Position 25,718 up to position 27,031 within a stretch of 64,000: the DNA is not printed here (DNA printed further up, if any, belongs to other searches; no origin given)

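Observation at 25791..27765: AT-rich 2-kb islet inserted between an epimerase operon and lgt, encoding a PD-(D/E)xK nuclease and an unrecognisable 309-aa partner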

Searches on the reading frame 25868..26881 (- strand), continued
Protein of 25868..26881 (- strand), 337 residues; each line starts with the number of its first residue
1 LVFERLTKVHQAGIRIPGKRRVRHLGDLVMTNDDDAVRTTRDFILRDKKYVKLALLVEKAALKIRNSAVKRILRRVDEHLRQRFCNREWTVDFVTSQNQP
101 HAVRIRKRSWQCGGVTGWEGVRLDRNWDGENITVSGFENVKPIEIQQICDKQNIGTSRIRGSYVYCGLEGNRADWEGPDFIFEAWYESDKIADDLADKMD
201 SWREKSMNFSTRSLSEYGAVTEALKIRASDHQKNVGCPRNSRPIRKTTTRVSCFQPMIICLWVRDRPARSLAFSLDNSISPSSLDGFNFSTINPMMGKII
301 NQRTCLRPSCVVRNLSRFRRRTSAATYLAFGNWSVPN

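Call 70: search_solved_structures(query=A4, max_evalue=1)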
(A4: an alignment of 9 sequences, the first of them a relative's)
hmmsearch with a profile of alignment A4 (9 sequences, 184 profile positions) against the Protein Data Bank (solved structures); distinct sequences matched with E-value up to 1: 2.
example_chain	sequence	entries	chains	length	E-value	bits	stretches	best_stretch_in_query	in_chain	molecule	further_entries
8san_A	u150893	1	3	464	0.3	13.9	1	30-131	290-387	CH848.0836.10 gp120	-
8da7_B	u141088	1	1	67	0.85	12.4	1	144-170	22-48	affibody LL1.FIFV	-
